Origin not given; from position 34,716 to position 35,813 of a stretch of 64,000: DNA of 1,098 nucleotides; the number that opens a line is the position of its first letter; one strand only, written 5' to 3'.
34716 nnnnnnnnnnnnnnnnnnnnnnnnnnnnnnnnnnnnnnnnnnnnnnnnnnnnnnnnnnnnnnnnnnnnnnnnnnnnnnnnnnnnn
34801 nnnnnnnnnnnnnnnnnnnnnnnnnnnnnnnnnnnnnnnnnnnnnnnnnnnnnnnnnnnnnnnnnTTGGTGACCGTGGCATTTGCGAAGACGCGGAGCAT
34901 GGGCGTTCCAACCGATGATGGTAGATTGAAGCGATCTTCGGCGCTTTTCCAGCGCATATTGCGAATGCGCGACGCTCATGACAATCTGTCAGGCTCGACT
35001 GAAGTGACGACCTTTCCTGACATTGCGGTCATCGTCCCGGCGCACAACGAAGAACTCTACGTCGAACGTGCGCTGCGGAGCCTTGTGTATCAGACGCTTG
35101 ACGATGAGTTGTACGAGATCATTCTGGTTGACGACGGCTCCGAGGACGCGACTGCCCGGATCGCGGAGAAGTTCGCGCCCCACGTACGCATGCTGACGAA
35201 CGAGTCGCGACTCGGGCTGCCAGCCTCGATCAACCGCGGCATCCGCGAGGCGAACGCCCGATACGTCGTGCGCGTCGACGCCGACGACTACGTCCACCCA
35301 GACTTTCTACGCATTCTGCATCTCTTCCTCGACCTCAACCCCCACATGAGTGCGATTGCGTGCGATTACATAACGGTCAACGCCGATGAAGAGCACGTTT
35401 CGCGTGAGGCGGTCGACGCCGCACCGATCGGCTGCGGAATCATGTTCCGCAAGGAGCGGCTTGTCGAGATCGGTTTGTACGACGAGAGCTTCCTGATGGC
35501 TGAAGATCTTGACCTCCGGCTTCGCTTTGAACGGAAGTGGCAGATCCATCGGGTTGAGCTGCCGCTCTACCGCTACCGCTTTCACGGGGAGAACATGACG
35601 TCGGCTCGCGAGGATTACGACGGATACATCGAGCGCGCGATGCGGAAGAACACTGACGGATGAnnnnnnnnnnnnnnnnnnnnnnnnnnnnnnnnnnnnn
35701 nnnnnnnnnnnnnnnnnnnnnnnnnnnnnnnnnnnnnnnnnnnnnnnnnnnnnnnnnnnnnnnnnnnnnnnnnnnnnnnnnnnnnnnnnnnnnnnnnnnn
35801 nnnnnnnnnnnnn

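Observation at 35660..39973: Coupled nonulosonic-acid (sialic-acid-like, possibly Kdn-type) synthesis, activation and transfer module in a high-GC glycan locus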

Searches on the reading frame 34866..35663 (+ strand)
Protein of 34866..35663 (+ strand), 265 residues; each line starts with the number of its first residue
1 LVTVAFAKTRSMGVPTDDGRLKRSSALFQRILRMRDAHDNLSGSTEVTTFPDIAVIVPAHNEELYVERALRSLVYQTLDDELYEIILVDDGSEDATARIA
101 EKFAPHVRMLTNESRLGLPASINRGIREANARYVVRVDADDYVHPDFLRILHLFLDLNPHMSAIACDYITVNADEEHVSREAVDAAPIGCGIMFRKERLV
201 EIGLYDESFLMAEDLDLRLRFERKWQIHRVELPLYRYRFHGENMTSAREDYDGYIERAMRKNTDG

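Call 6: search_protein_families(library=pfam, proteins=[window:34866-35663:+], max_evalue=0.01)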
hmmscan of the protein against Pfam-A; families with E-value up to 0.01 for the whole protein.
window:34866-35663:+ (265 aa): 5 families
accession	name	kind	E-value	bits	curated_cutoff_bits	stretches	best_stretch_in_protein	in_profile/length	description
PF00535.33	Glycos_transf_2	-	1.7e-30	106.6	23.3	1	55-179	2-128/168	Glycosyl transferase family 2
PF13641.12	Glyco_tranf_2_3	-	7e-15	56.1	27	1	51-229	1-203/230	Glycosyltransferase like family 2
PF10111.15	Glyco_tranf_2_2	-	1e-14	55.2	27.3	2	57-149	6-100/276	Glycosyltransferase like family 2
PF13704.12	Glyco_tranf_2_4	-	0.00059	20.7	27.5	1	61-147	2-88/98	Glycosyl transferase family 2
PF03071.21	GNT-I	-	0.0037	16.6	25.4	1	47-110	89-152/434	GNT-I family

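Call 7: search_protein_families(library=ncbifam, proteins=[window:34866-35663:+], max_evalue=0.01)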
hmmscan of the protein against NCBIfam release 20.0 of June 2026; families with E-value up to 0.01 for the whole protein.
window:34866-35663:+ (265 aa): 31 families (the best 25 are shown)
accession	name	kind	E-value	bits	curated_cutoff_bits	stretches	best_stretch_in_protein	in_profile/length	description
TIGR03965.1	mycofact_glyco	equivalog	8.9e-20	71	280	1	18-180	44-203/467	mycofactocin biosynthesis glycosyltransferase MftF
NF041875.1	EPS_EpsD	equivalog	3.8e-19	69.2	370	1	54-150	2-99/325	exopolysaccharide biosynthesis glycosyltransferase EpsD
TIGR03937.1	PgaC_IcaA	equivalog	6.9e-17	61.5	422.3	1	40-165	34-160/407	poly-beta-1,6-N-acetyl-D-glucosamine synthase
NF007482.0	PRK10073.1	equivalog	7.9e-17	61.3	423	1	51-166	6-120/334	glycosyltransferase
NF053739.1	GlytfEpsEBac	equivalog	2.3e-14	53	450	1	51-178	1-130/265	glycosyltransferase EpsE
TIGR03111.1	glyc2_xrt_Gpos1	hypoth_equivalog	1.8e-13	50.1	363.95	1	38-167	36-168/439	TIGR03111 family XrtG-associated glycosyltransferase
TIGR03469.1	HpnB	hypoth_equivalog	6e-13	48.6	379.25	1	45-108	38-100/386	hopene-associated glycosyltransferase HpnB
TIGR04283.1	glyco_like_mftF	equivalog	7.2e-13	48.6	182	1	53-232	1-180/221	TIGR04283 family arsenosugar biosynthesis glycosyltransferase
NF047683.1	TeichurnBiosyTuaG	equivalog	8.6e-12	45.2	400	1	51-159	6-115/252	teichuronic acid biosynthesis protein TuaG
NF041865.1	EpsU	equivalog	1.4e-09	37.5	700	1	49-174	37-164/394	exopolysaccharide biosynthesis GT2 family glycosyltransferase EpsU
NF038302.1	EPS_HpsE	equivalog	2.4e-09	36.6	300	1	52-166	2-122/307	hormogonium polysaccharide biosynthesis glycosyltransferase HpsE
TIGR04242.1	nodulat_NodC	equivalog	1.7e-08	33.8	550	1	41-173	38-173/395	chitooligosaccharide synthase NodC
NF050050.1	ProtGlycPglI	equivalog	4.5e-08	32.8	500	1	51-151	2-104/306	GalNAc(5)-diNAcBac-PP-undecaprenol beta-1,3-glucosyltransferase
TIGR04440.1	glyco_TIGR04440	domain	6e-08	32.7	70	1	53-180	2-131/215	TIGR00180 family glycosyltransferase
NF007453.0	PRK10018.1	equivalog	6.2e-08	32.6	382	1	50-170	5-127/280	colanic acid biosynthesis glycosyltransferase WcaA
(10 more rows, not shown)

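Call 58: search_solved_structures(query=window:34965-35663:+, max_evalue=0.00001)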
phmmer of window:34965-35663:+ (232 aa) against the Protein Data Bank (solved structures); distinct sequences matched with E-value up to 0.00001: 19.
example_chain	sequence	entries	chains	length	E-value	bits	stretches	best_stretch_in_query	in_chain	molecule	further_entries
6p61_A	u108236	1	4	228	1.1e-67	231.2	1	17-228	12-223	Glycosyltransferase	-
2z87_A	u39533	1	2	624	1.2e-18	70.8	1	14-211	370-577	Chondroitin synthase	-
2z86_A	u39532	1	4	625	1.2e-18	70.8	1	14-211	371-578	Chondroitin synthase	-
5hea_A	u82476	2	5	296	2.1e-14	56.9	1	20-143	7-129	Putative glycosyltransferase (GalT1)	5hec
3bcv_A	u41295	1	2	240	7.2e-13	51.9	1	16-117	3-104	Putative glycosyltransferase protein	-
5tze_C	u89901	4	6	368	4.3e-12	49.4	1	21-125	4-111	Glycosyl transferase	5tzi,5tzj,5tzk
5tz8_A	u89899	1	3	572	6.7e-12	48.8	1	21-125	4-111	Glycosyl transferase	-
9omj_A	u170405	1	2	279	7.9e-12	48.5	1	19-209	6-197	Glycosyltransferase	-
9omh_A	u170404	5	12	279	8.4e-12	48.5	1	19-209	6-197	Glycosyltransferase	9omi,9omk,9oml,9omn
9omm_A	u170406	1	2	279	1.3e-11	47.9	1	19-184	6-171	Glycosyltransferase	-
8vh7_A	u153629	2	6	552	5.5e-11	45.8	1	17-204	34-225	Heparosan synthase B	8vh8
8viw_A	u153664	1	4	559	5.7e-11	45.7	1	17-204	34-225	Heparosan synthase B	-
6h1j_A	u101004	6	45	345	9.5e-08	35.2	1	16-119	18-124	Probable ss-1,3-N-acetylglucosaminyltransferase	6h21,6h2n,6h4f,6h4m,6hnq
5mlz_A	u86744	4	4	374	9.2e-07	32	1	19-114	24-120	Dolichol monophosphate mannose synthase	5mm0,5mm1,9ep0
8bz4_A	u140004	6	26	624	2e-06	30.9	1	19-119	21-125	Glycosyltransferase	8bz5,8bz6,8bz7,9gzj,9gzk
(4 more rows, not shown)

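Call 59: search_solved_structures(query=window:34965-35663:+, max_evalue=1e-30, show_alignments=1)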
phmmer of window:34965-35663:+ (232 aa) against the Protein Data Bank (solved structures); distinct sequences matched with E-value up to 1e-30: 1.
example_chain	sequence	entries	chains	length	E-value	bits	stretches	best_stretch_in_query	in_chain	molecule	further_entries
6p61_A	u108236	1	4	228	1.1e-67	231.2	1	17-228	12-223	Glycosyltransferase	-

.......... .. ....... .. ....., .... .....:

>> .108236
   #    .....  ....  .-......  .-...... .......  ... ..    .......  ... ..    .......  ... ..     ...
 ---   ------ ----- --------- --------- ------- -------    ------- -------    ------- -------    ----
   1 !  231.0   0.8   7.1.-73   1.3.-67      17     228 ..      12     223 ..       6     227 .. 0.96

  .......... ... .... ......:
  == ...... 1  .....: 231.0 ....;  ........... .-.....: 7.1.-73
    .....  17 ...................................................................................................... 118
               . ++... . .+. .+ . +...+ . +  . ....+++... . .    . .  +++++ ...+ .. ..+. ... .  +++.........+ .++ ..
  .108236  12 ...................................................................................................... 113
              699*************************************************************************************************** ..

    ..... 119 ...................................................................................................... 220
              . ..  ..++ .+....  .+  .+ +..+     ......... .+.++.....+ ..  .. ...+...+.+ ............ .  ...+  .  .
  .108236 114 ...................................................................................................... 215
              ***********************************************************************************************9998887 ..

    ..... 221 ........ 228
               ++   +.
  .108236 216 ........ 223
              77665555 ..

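Call 71: find_homologous_proteins(query=window:34965-35663:+, max_evalue=1e-20)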
Query window:34965-35663:+ (232 aa): 1922 proteins with E <= 1e-20 among 2433 candidates; the best 120 are listed.
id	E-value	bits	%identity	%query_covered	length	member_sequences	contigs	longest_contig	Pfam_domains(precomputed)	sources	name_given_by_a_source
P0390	1.4e-132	458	91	98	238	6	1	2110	PF10111.15,PF13641.13,PF00535.33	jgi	jgi:glycosyltransferase involved in cell wall biosynthesis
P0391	2.9e-93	330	66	94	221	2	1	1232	PF10111.15,PF13641.13,PF00535.33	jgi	jgi:glycosyltransferase involved in cell wall biosynthesis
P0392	1.4e-90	321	66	92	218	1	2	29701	PF10111.15,PF13641.13,PF00535.33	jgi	jgi:glycosyltransferase involved in cell wall biosynthesis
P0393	2.1e-90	320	67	91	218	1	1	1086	PF10111.15,PF13641.13,PF00535.33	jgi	-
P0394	2.3e-90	320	62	97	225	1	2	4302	PF10111.15,PF13641.13,PF00535.33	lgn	-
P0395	2.7e-90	320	67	91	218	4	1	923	PF10111.15,PF13641.13,PF00535.33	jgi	-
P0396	3.2e-90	320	67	96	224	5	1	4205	PF10111.15,PF13641.13,PF00535.33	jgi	jgi:glycosyltransferase involved in cell wall biosynthesis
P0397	5.8e-90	319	66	93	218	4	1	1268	PF10111.15,PF13641.13,PF00535.33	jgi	jgi:glycosyltransferase involved in cell wall biosynthesis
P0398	6.8e-90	319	64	92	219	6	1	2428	PF10111.15,PF13641.13,PF00535.33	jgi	jgi:glycosyltransferase involved in cell wall biosynthesis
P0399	2.2e-89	317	66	92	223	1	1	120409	PF10111.15,PF13641.13,PF00535.33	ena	-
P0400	1.1e-88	315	66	92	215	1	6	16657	PF10111.15,PF13641.13,PF00535.33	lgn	-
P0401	1.2e-88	315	63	92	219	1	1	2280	PF10111.15,PF13641.13,PF00535.33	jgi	jgi:glycosyltransferase involved in cell wall biosynthesis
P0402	2.2e-88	314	64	91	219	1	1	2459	PF10111.15,PF13641.13,PF00535.33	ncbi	-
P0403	2.3e-88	314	62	98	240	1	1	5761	PF10111.15,PF13641.13,PF00535.33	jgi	jgi:glycosyltransferase involved in cell wall biosynthesis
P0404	4.7e-88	313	67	88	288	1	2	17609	PF10111.15,PF13641.13,PF00535.33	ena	-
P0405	4.7e-88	313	65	91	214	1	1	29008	PF10111.15,PF13641.13,PF00535.33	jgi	jgi:glycosyltransferase involved in cell wall biosynthesis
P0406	1.1e-87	311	66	92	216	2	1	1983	PF10111.15,PF13641.13,PF00535.33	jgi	jgi:glycosyltransferase involved in cell wall biosynthesis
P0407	1.7e-87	311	64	93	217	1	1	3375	PF10111.15,PF13641.13,PF00535.33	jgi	jgi:glycosyltransferase involved in cell wall biosynthesis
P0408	2.1e-87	310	63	93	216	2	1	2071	PF10111.15,PF13641.13,PF00535.33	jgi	jgi:glycosyltransferase involved in cell wall biosynthesis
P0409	2.8e-87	310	66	91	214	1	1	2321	PF10111.15,PF13641.13,PF00535.33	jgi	jgi:glycosyltransferase involved in cell wall biosynthesis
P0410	3.4e-87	310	67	92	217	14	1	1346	PF10111.15,PF13641.13,PF00535.33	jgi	jgi:glycosyltransferase involved in cell wall biosynthesis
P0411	3.6e-87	310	64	92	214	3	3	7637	PF10111.15,PF13641.13,PF00535.33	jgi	jgi:glycosyltransferase involved in cell wall biosynthesis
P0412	3.9e-87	310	69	92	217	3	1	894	PF10111.15,PF13641.13,PF00535.33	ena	-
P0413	4.2e-87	310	64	88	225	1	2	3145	PF10111.15,PF13641.13,PF00535.33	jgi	jgi:glycosyltransferase involved in cell wall biosynthesis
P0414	6.2e-87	309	64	91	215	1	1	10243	PF10111.15,PF13641.13,PF00535.33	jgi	jgi:glycosyltransferase involved in cell wall biosynthesis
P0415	7.2e-87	309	67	91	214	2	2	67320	PF10111.15,PF13641.13,PF00535.33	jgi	-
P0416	8.3e-87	309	63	91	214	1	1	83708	PF10111.15,PF13641.13,PF00535.33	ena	-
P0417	1.0e-86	308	62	93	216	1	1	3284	PF10111.15,PF13641.13,PF00535.33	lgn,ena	-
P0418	1.7e-86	307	65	92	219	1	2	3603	PF10111.15,PF13641.13,PF00535.33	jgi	jgi:glycosyltransferase involved in cell wall biosynthesis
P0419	2.4e-86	307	65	95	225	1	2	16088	PF10111.15,PF13641.13,PF00535.33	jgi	jgi:glycosyltransferase involved in cell wall biosynthesis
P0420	3.2e-86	307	63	92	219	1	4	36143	PF10111.15,PF13641.13,PF00535.33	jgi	jgi:glycosyltransferase involved in cell wall biosynthesis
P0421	4.0e-86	306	61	91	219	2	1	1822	PF10111.15,PF13641.13,PF00535.33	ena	-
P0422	4.1e-86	306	64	92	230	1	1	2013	PF10111.15,PF13641.13,PF00535.33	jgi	jgi:glycosyltransferase involved in cell wall biosynthesis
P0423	5.3e-86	306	63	92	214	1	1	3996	PF10111.15,PF13641.13,PF00535.33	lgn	-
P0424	7.2e-86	305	64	92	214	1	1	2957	PF10111.15,PF13641.13,PF00535.33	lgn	-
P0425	8.9e-86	305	64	88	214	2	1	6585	PF10111.15,PF13641.13,PF00535.33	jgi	jgi:glycosyltransferase involved in cell wall biosynthesis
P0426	1.2e-85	305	64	92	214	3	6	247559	PF10111.15,PF13641.13,PF00535.33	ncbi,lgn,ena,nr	ncbi:MAG TPA: glycosyltransferase family A protein [Gaiellaceae bacterium]|nr:glycosyltransferase fa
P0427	1.3e-85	305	63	92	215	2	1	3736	PF10111.15,PF13641.13,PF00535.33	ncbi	ncbi:MAG: glycosyltransferase [Gaiellaceae bacterium]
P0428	1.4e-85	305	64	91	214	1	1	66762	PF10111.15,PF13641.13,PF00535.33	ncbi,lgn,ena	-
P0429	1.4e-85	304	65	88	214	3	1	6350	PF10111.15,PF13641.13,PF00535.33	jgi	-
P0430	1.6e-85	304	64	91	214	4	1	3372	PF10111.15,PF13641.13,PF00535.33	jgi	jgi:glycosyltransferase involved in cell wall biosynthesis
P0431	1.8e-85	304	65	93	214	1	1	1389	PF10111.15,PF13641.13,PF00535.33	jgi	jgi:glycosyltransferase involved in cell wall biosynthesis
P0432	2.1e-85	304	60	93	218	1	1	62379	PF10111.15,PF13641.13,PF00535.33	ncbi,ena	-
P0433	2.2e-85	304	66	89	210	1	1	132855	PF10111.15,PF13641.13,PF00535.33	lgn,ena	-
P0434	2.4e-85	304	60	92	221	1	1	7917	PF10111.15,PF13641.13,PF00535.33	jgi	jgi:glycosyltransferase involved in cell wall biosynthesis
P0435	2.5e-85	304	64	91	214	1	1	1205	PF10111.15,PF13641.13,PF00535.33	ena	-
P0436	2.6e-85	304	64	90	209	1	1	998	PF10111.15,PF13641.13,PF00535.33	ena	-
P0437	2.8e-85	304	65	92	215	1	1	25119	PF10111.15,PF13641.13,PF00535.33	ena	-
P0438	3.0e-85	303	64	91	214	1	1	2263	PF10111.15,PF13641.13,PF00535.33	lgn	-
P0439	4.1e-85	303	62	90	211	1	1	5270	PF10111.15,PF13641.13,PF00535.33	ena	-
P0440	4.7e-85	303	65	93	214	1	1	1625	PF10111.15,PF13641.13,PF00535.33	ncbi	-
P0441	8.3e-85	302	66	91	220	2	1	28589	PF10111.15,PF13641.13,PF00535.33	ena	-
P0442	1.0e-84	302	64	93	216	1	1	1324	PF10111.15,PF13641.13,PF00535.33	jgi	jgi:glycosyltransferase involved in cell wall biosynthesis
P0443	1.1e-84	302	63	93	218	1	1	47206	PF10111.15,PF13641.13,PF00535.33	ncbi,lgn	-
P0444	1.4e-84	301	63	91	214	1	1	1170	PF10111.15,PF13641.13,PF00535.33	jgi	jgi:glycosyltransferase involved in cell wall biosynthesis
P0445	1.5e-84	301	63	91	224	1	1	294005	PF10111.15,PF13641.13,PF00535.33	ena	-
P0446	1.5e-84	301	66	89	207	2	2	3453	PF10111.15,PF13641.13,PF00535.33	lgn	-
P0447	1.6e-84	301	65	91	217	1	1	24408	PF10111.15,PF13641.13,PF00535.33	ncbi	-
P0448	1.9e-84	301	64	92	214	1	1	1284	PF10111.15,PF13641.13,PF00535.33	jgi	jgi:glycosyltransferase involved in cell wall biosynthesis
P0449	2.3e-84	301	63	94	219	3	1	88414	PF10111.15,PF13641.13,PF00535.33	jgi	jgi:glycosyltransferase involved in cell wall biosynthesis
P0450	2.5e-84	300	64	91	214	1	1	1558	PF10111.15,PF13641.13,PF00535.33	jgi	-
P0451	2.8e-84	300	64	90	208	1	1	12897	PF10111.15,PF13641.13,PF00535.33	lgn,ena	-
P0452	3.0e-84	300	62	92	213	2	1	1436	PF10111.15,PF13641.13,PF00535.33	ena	-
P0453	3.2e-84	300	65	90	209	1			PF10111.15,PF13641.13,PF00535.33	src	-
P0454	3.3e-84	300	64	91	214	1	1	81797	PF10111.15,PF13641.13,PF00535.33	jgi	jgi:glycosyltransferase involved in cell wall biosynthesis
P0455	3.4e-84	300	64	91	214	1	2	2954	PF10111.15,PF13641.13,PF00535.33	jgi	jgi:glycosyltransferase involved in cell wall biosynthesis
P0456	3.9e-84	300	66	89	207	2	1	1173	PF10111.15,PF13641.13,PF00535.33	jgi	jgi:glycosyltransferase involved in cell wall biosynthesis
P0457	4.3e-84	300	64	88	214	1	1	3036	PF10111.15,PF13641.13,PF00535.33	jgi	jgi:glycosyltransferase involved in cell wall biosynthesis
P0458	6.1e-84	299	64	89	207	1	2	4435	PF10111.15,PF13641.13,PF00535.33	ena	-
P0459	6.3e-84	299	63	91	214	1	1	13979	PF10111.15,PF13641.13,PF00535.33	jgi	jgi:glycosyltransferase involved in cell wall biosynthesis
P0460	6.8e-84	299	61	94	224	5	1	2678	PF10111.15,PF13641.13,PF00535.33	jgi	jgi:glycosyltransferase involved in cell wall biosynthesis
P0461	6.9e-84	299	63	91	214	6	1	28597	PF10111.15,PF13641.13,PF00535.33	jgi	-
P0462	7.0e-84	299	65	91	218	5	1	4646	PF10111.15,PF13641.13,PF00535.33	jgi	jgi:glycosyltransferase involved in cell wall biosynthesis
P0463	7.1e-84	299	63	94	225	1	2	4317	PF10111.15,PF13641.13,PF00535.33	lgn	-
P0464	7.6e-84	299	63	91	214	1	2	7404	PF10111.15,PF13641.13,PF00535.33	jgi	jgi:glycosyltransferase involved in cell wall biosynthesis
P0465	8.7e-84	299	62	92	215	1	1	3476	PF10111.15,PF13641.13,PF00535.33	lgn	-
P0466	1.7e-83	298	64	88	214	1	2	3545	PF10111.15,PF13641.13,PF00535.33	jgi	jgi:glycosyltransferase involved in cell wall biosynthesis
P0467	2.0e-83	298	61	93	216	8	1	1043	PF10111.15,PF13641.13,PF00535.33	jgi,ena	-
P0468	2.3e-83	297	65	91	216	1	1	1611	PF10111.15,PF13641.13,PF00535.33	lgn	-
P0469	2.5e-83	297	60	92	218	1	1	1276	PF10111.15,PF13641.13,PF00535.33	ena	-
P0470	3.1e-83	297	61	91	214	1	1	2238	PF10111.15,PF13641.13,PF00535.33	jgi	jgi:glycosyltransferase involved in cell wall biosynthesis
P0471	4.8e-83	296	64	91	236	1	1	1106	PF10111.15,PF13641.13,PF00535.33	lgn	-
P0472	4.8e-83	296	63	88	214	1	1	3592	PF10111.15,PF13641.13,PF00535.33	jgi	-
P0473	5.6e-83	296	63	92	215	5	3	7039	PF10111.15,PF13641.13,PF00535.33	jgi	jgi:glycosyltransferase involved in cell wall biosynthesis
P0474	6.5e-83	296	65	89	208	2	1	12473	PF10111.15,PF13641.13,PF00535.33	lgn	-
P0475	6.6e-83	296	62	92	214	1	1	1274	PF10111.15,PF13641.13,PF00535.33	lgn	-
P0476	8.8e-83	295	64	92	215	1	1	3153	PF10111.15,PF13641.13,PF00535.33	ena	-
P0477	1.0e-82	295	63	89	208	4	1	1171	PF10111.15,PF13641.13,PF00535.33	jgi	jgi:glycosyltransferase involved in cell wall biosynthesis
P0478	1.4e-82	295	62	93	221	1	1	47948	PF10111.15,PF13641.13,PF00535.33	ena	-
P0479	1.5e-82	295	63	91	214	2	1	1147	PF10111.15,PF13641.13,PF00535.33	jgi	jgi:glycosyltransferase involved in cell wall biosynthesis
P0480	1.6e-82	295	63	93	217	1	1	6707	PF10111.15,PF13641.13,PF00535.33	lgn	-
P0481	2.6e-82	294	64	93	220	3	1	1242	PF10111.15,PF13641.13,PF00535.33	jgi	jgi:glycosyltransferase involved in cell wall biosynthesis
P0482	2.6e-82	294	62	92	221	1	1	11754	PF10111.15,PF13641.13,PF00535.33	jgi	jgi:glycosyltransferase involved in cell wall biosynthesis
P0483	2.7e-82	294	59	93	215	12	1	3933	PF10111.15,PF13641.13,PF00535.33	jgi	jgi:glycosyltransferase involved in cell wall biosynthesis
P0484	4.3e-82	293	64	91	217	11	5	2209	PF10111.15,PF13641.13,PF00535.33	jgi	jgi:glycosyltransferase involved in cell wall biosynthesis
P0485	5.9e-82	293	61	91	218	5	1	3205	PF10111.15,PF13641.13,PF00535.33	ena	-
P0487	6.9e-82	292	64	89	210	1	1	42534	PF10111.15,PF13641.13,PF00535.33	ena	-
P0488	7.3e-82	292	63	92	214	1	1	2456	PF10111.15,PF13641.13,PF00535.33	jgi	jgi:glycosyltransferase involved in cell wall biosynthesis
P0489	1.6e-81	291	60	94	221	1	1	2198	PF10111.15,PF13641.13,PF00535.33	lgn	-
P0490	1.7e-81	291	61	92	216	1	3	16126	PF10111.15,PF13641.13,PF00535.33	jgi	jgi:glycosyltransferase involved in cell wall biosynthesis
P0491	2.0e-81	291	57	95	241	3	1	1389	PF10111.15,PF13641.13,PF00535.33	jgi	jgi:glycosyltransferase involved in cell wall biosynthesis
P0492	2.0e-81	291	61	93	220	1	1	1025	PF10111.15,PF13641.13,PF00535.33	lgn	-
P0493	3.3e-81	290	64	89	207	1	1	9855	PF10111.15,PF13641.13,PF00535.33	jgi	jgi:glycosyltransferase involved in cell wall biosynthesis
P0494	3.8e-81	290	63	90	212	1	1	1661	PF10111.15,PF13641.13,PF00535.33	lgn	-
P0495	1.0e-80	289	59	94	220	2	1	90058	PF10111.15,PF13641.13,PF00535.33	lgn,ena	-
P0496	2.1e-80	288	63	90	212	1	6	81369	PF10111.15,PF13641.13,PF00535.33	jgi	jgi:glycosyltransferase involved in cell wall biosynthesis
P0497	5.9e-80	286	66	84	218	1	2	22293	PF10111.15,PF13641.13,PF00535.33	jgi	jgi:glycosyltransferase involved in cell wall biosynthesis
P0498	7.7e-80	286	59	93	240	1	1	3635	PF10111.15,PF13641.13,PF00535.33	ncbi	-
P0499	2.6e-79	284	60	92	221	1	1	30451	PF10111.15,PF13641.13,PF00535.33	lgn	-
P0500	3.5e-79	284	57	92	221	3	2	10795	PF10111.15,PF13641.13,PF00535.33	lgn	-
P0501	5.7e-79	283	57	92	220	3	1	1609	PF10111.15,PF13641.13,PF00535.33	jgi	-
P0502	8.2e-79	282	60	91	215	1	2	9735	PF10111.15,PF13641.13,PF00535.33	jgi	jgi:glycosyltransferase involved in cell wall biosynthesis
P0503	1.6e-78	281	57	92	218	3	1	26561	PF10111.15,PF13641.13,PF00535.33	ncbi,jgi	jgi:glycosyltransferase involved in cell wall biosynthesis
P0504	2.2e-77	278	56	92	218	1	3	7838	PF10111.15,PF13641.13,PF00535.33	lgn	-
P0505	2.9e-76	274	55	92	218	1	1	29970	PF10111.15,PF13641.13,PF00535.33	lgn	-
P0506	8.5e-76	273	68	78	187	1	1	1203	PF10111.15,PF13641.13,PF00535.33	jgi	jgi:glycosyltransferase involved in cell wall biosynthesis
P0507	1.5e-75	272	54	92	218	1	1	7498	PF10111.15,PF13641.13,PF00535.33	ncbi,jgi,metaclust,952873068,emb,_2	jgi:glycosyltransferase involved in cell wall biosynthesis|metaclust:\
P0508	6.3e-75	270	54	92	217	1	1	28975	PF10111.15,PF13641.13,PF00535.33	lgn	-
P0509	1.1e-74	269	56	92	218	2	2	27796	PF10111.15,PF13641.13,PF00535.33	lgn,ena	-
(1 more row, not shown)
